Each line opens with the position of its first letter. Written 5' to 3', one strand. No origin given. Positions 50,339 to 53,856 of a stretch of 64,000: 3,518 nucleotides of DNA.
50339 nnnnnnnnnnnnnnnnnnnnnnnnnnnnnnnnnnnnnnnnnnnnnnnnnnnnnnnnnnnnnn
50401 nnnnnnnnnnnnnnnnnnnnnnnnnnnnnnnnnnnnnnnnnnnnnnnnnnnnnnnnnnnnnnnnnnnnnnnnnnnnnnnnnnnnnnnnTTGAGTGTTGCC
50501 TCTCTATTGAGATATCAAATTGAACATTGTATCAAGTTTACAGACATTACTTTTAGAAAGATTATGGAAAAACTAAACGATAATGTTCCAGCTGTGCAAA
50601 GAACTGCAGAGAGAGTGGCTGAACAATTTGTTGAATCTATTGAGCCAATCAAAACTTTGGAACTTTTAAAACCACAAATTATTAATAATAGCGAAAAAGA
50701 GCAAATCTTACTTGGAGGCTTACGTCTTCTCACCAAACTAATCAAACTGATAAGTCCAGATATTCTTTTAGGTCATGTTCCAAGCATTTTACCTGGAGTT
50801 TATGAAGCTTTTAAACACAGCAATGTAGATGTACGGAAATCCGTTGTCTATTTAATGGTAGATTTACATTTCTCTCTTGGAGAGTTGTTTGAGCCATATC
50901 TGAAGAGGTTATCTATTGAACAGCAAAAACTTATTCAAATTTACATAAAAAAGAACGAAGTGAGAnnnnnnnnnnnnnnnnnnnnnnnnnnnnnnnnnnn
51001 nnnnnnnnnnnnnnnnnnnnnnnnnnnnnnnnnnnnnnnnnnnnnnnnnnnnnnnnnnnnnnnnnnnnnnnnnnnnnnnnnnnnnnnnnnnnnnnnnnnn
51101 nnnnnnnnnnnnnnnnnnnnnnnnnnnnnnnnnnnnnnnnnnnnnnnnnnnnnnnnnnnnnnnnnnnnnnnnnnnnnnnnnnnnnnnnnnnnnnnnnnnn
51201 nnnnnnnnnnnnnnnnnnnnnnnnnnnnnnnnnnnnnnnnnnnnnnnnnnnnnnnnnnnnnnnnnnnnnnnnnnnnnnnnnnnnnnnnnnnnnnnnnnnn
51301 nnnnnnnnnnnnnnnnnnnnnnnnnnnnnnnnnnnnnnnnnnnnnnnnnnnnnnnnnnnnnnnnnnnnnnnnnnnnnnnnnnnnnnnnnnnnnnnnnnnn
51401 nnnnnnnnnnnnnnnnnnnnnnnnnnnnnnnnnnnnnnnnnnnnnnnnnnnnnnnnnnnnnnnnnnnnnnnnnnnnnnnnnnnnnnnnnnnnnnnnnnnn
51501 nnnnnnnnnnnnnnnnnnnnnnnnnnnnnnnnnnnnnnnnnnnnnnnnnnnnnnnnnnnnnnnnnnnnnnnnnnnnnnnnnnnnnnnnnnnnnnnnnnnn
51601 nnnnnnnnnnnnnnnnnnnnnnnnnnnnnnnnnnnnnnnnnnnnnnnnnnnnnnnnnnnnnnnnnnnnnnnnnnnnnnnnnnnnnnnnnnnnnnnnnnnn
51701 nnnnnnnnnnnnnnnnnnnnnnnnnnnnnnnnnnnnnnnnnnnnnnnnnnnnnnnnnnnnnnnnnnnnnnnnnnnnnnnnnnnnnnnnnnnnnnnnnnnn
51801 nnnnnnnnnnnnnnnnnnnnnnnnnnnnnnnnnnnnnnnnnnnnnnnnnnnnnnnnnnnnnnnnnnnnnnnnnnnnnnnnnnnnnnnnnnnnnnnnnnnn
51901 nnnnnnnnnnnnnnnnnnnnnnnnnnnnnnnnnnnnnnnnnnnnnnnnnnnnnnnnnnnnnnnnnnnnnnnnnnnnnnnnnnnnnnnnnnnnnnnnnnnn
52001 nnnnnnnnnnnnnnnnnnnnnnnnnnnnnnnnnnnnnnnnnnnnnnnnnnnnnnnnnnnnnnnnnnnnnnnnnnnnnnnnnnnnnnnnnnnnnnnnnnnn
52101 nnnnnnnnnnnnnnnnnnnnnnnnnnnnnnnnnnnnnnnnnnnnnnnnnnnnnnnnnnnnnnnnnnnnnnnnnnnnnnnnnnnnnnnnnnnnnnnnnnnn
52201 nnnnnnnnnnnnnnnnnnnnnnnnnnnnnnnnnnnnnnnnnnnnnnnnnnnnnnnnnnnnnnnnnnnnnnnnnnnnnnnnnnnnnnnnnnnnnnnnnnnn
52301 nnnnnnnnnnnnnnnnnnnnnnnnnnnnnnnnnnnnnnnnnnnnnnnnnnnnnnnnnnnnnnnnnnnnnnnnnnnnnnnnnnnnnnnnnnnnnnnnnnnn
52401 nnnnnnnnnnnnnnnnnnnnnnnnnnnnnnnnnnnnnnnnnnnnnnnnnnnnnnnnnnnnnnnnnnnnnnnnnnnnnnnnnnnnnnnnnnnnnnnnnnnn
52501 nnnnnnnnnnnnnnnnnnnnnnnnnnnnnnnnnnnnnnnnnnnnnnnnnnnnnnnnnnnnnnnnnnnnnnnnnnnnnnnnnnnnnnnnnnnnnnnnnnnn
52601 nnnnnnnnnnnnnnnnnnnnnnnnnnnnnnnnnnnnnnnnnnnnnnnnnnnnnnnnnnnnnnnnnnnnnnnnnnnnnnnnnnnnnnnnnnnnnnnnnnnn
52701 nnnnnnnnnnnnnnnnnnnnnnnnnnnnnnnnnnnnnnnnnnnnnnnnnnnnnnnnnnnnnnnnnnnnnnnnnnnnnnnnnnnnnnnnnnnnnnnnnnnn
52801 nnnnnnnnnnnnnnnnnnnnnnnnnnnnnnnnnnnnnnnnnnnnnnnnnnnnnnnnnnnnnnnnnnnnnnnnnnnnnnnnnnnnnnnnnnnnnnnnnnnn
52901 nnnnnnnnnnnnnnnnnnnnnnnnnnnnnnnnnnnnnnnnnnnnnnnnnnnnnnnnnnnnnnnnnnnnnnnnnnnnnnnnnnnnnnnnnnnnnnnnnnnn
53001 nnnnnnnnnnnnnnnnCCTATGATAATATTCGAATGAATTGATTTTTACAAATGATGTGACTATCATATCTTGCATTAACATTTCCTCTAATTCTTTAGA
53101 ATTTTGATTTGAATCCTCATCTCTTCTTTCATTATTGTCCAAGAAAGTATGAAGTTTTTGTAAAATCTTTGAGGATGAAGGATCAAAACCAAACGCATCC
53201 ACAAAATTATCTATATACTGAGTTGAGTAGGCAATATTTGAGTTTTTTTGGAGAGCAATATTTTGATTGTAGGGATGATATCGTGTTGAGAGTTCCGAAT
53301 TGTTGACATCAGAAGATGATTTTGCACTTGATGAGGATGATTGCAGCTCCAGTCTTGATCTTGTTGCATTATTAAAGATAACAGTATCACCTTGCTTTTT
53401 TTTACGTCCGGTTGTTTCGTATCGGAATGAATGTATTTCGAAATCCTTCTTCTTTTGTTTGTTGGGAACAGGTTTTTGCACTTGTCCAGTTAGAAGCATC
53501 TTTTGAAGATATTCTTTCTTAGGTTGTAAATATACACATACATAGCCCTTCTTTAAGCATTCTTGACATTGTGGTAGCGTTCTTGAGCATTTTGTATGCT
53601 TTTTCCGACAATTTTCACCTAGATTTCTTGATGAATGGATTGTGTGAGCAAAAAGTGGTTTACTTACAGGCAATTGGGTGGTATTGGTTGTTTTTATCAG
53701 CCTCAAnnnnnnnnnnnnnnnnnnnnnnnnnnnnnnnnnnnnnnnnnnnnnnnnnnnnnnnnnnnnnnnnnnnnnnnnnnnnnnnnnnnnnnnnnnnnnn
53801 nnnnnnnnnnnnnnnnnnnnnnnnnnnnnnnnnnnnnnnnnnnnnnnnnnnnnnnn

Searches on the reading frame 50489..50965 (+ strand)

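Call 53: search_protein_families(library=pfam, proteins=[window:50489-50965:+], max_evalue=0.0001)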
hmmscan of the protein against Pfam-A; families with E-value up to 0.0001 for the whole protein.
window:50489-50965:+ (159 aa): 1 family
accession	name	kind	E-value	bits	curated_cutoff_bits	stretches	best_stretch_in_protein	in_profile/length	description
PF24987.1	HEAT_EF3_N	-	5.8e-08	33.3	32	1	23-118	68-164/169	EF3 N-terminal HEAT repeat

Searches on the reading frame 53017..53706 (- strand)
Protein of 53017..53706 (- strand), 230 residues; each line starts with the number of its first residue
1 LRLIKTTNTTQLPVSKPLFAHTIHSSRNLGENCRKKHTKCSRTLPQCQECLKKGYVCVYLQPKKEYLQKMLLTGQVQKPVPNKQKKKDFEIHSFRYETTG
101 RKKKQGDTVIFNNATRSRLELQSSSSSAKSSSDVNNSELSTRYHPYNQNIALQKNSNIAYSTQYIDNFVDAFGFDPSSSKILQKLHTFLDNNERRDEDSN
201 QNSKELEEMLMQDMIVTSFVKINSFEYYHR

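Call 54: search_protein_families(library=pfam, proteins=[window:53017-53706:-], max_evalue=0.0001)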
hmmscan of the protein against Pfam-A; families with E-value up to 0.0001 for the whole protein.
window:53017-53706:- (230 aa): 1 family
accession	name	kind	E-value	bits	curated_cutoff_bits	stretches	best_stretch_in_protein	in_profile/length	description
PF00172.23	Zn_clus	-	6.8e-09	36.1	21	1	32-65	5-38/39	Fungal Zn(2)-Cys(6) binuclear cluster domain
